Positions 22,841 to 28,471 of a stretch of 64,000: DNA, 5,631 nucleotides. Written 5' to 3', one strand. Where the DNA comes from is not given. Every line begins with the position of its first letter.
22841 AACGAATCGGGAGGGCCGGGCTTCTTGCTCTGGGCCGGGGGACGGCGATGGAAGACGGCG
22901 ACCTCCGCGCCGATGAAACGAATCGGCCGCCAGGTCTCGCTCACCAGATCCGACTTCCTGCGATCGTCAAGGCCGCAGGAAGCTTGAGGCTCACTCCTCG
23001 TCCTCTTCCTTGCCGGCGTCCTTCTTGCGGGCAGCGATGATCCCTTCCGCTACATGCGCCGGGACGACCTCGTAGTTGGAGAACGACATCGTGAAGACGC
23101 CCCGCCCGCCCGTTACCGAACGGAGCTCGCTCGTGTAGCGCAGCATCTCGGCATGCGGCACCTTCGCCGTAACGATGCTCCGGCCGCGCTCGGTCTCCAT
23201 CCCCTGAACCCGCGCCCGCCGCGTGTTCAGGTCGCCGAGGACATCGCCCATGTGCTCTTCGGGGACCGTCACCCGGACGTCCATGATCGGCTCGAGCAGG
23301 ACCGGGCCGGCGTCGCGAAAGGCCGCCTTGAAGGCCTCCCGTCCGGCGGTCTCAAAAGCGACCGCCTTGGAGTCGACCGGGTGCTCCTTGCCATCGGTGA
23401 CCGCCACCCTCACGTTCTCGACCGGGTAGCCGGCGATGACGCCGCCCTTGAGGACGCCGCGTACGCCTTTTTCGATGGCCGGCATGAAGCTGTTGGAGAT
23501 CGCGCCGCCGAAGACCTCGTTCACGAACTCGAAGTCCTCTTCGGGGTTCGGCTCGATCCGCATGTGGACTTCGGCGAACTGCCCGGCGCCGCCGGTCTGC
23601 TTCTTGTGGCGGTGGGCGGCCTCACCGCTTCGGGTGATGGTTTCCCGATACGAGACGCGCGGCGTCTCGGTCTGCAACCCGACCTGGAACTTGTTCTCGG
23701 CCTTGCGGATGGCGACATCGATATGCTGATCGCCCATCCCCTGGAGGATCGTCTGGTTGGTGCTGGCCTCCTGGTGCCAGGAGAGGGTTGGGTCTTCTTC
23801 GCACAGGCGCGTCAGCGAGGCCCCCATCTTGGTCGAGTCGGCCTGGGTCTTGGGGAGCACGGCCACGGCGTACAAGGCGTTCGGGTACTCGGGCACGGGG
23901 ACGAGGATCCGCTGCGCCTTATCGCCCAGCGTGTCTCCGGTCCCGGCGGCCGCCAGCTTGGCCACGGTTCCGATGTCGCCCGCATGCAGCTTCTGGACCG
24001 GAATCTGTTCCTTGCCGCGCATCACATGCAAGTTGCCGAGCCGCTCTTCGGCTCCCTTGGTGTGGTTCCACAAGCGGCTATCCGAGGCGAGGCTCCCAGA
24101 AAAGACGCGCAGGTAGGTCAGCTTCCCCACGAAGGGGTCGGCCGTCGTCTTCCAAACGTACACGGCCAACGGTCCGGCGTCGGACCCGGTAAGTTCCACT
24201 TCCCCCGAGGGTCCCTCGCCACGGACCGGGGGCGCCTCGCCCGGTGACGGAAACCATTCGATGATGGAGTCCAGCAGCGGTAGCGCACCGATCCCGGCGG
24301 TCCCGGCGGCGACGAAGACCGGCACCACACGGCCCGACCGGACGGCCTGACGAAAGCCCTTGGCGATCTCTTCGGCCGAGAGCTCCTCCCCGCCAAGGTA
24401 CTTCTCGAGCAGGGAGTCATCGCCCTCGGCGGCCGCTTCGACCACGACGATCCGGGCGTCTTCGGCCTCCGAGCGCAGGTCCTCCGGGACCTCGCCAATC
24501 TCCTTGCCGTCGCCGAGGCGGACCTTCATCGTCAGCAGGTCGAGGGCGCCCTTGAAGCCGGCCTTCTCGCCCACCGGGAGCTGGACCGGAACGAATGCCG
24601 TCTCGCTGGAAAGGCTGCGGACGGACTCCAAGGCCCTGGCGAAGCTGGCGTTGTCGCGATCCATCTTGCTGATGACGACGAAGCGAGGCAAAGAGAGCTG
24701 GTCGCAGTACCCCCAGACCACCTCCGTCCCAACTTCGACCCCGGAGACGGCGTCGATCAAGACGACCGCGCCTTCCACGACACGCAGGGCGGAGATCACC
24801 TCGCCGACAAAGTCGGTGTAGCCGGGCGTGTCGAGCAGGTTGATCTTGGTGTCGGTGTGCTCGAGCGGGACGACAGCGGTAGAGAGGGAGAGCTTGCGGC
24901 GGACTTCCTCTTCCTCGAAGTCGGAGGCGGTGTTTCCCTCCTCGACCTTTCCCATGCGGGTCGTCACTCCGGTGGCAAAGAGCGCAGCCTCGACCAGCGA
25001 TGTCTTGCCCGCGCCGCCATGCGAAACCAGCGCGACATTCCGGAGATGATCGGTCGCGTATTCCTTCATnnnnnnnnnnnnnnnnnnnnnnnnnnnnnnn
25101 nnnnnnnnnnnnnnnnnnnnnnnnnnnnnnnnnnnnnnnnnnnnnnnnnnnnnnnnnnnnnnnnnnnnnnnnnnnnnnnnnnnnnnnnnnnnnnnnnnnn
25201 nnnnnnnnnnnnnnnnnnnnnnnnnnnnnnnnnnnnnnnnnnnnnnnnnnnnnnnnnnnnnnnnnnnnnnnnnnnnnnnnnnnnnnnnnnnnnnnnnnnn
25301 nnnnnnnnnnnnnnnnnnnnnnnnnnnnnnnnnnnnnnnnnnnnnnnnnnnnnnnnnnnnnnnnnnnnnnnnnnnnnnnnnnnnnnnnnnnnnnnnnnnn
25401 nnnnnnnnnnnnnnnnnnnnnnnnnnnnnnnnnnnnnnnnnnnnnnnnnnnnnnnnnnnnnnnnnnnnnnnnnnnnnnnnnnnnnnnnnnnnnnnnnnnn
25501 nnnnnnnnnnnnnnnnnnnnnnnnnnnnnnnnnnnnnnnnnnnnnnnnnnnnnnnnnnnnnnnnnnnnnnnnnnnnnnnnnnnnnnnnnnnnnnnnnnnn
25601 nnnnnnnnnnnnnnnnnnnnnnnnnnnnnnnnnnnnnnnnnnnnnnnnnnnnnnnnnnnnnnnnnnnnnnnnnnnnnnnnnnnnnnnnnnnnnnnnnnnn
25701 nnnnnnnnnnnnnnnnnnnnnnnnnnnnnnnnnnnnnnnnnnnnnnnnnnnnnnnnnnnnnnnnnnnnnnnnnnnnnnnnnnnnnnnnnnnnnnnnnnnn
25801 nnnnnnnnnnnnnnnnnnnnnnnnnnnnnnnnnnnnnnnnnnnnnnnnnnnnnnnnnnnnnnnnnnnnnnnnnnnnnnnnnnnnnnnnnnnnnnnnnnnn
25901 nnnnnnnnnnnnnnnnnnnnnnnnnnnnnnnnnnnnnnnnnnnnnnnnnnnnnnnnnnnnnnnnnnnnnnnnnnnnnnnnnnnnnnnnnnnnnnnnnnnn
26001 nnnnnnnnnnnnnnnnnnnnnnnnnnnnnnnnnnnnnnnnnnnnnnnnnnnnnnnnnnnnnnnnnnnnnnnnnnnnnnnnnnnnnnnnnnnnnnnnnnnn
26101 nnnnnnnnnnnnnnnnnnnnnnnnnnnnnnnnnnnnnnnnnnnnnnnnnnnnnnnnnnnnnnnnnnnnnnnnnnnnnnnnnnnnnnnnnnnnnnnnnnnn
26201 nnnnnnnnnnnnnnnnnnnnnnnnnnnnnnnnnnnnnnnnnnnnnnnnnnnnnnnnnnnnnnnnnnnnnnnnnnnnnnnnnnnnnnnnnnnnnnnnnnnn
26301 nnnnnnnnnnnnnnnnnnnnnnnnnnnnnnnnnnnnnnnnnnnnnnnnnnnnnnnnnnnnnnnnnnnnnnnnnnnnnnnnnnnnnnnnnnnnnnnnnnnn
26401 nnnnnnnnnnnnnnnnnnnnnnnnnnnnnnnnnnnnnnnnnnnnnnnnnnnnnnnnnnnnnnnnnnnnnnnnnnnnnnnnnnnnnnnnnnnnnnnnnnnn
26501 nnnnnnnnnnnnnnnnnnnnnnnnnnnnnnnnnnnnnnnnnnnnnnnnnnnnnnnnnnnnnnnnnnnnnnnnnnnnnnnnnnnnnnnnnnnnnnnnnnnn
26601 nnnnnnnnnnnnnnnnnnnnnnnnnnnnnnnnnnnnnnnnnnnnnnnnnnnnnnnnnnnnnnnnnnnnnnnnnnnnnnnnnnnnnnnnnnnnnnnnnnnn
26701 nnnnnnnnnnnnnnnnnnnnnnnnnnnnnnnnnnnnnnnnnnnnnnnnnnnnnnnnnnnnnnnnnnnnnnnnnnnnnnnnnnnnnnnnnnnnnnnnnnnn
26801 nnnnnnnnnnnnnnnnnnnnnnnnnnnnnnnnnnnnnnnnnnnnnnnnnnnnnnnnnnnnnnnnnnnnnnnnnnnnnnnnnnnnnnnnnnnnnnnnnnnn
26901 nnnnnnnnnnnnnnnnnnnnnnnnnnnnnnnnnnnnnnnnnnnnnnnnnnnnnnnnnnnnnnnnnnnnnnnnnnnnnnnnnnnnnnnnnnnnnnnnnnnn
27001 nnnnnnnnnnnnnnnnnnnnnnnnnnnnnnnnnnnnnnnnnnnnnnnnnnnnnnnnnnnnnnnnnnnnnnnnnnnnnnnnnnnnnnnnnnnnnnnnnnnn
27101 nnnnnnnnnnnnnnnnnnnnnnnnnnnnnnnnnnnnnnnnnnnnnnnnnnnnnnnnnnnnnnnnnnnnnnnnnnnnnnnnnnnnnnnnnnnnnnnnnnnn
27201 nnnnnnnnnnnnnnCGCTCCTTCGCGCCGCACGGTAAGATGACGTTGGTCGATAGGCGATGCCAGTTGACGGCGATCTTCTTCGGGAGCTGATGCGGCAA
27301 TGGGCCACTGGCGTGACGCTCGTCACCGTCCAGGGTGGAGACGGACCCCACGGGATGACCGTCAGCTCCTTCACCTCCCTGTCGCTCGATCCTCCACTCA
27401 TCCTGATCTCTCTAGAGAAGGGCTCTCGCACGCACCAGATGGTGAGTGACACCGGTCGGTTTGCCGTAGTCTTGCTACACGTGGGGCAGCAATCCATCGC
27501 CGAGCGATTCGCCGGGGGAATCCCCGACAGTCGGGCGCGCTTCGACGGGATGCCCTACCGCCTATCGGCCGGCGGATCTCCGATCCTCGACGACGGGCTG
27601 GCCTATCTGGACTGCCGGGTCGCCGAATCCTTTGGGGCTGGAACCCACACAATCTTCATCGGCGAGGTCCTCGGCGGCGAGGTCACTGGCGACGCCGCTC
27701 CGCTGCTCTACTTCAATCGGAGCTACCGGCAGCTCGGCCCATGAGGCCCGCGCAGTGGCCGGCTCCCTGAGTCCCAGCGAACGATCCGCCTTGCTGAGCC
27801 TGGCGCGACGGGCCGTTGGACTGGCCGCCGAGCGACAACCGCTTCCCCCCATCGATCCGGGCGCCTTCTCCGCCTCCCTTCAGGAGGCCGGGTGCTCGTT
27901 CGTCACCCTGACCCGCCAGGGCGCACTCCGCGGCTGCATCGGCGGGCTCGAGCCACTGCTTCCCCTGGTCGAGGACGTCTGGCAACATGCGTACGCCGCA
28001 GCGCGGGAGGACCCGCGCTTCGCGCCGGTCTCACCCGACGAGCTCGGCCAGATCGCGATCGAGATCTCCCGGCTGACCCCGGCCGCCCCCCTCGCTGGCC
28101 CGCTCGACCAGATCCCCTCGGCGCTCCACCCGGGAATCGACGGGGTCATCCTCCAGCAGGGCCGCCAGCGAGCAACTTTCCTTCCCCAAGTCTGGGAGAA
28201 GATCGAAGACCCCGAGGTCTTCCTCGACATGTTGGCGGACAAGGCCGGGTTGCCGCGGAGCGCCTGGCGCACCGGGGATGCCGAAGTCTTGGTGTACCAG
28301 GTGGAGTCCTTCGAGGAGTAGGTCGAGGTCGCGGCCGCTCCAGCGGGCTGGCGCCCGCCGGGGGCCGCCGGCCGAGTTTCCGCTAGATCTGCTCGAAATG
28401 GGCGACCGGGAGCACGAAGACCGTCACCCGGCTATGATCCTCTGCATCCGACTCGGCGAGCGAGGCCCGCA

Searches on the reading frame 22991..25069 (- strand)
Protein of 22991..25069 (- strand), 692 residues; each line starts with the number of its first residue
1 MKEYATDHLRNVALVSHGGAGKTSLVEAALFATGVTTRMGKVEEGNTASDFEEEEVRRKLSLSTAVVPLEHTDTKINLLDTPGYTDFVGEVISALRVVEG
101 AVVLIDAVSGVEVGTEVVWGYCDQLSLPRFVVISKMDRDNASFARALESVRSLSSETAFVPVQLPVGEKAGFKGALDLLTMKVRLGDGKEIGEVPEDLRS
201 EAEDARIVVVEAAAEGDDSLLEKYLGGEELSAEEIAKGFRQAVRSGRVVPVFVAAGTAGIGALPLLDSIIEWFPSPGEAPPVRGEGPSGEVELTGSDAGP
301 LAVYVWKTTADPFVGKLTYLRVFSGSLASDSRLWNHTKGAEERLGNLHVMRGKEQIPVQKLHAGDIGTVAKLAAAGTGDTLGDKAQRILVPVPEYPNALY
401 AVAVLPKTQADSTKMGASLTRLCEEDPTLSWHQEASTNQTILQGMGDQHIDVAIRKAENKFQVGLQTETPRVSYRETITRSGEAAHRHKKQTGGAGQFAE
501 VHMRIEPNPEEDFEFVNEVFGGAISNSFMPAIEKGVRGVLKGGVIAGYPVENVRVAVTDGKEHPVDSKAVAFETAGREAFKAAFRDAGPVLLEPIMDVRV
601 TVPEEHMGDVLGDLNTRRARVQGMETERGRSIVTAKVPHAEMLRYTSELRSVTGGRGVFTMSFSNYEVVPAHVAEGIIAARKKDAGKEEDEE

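Call 33: search_protein_families(library=pfam, proteins=[window:22991-25069:-], max_evalue=0.001)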
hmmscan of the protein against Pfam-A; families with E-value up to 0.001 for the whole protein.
window:22991-25069:- (692 aa): 6 families
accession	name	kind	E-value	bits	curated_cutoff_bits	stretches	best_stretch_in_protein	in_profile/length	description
PF03764.24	EFG_IV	-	8.5e-39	132.5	24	1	470-587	1-120/121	Elongation factor G, domain IV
PF00009.33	GTP_EFTU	-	4.9e-37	127.8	26.5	1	9-275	3-188/188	Elongation factor Tu GTP binding domain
PF00679.30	EFG_C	-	3.4e-29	101.2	27.9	1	590-675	1-87/89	Elongation factor G C-terminus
PF14492.12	EFG_III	-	5.4e-21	74.9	27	1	396-468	2-74/75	Elongation Factor G, domain III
PF22042.2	EF-G_D2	-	2.8e-13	50.2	27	1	301-382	2-82/84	Elongation factor G domain 2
PF03144.31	GTP_EFTU_D2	-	2.7e-08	34.6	30.3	1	315-381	1-72/73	Elongation factor Tu domain 2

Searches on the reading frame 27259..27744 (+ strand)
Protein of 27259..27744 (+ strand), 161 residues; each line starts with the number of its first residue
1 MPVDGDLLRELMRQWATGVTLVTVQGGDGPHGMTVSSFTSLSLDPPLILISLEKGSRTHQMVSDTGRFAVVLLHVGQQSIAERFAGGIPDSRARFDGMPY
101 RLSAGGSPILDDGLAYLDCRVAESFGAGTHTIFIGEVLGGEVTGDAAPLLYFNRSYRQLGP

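Call 33: search_protein_families(library=pfam, proteins=[window:27259-27744:+], max_evalue=0.001)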
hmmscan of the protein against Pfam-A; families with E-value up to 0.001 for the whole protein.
window:27259-27744:+ (161 aa): 1 family
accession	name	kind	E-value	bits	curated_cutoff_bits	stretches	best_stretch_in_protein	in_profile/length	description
PF01613.24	Flavin_Reduct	-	9e-47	159.4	27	1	12-159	1-152/153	Flavin reductase like domain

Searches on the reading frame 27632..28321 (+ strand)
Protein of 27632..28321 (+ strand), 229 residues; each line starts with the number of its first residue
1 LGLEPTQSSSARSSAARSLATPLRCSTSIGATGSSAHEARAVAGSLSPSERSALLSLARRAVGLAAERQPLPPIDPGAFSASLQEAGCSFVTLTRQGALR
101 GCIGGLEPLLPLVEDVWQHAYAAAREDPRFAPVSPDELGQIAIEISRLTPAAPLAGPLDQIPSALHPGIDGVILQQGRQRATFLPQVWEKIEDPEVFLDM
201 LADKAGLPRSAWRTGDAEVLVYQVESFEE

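Call 33: search_protein_families(library=pfam, proteins=[window:27632-28321:+], max_evalue=0.001)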
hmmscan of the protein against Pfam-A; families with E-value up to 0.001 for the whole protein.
window:27632-28321:+ (229 aa): 1 family
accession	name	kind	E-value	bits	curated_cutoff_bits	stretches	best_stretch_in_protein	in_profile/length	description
PF01871.22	AMMECR1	-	1.4e-41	142.2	25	1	56-227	2-168/168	AMMECR1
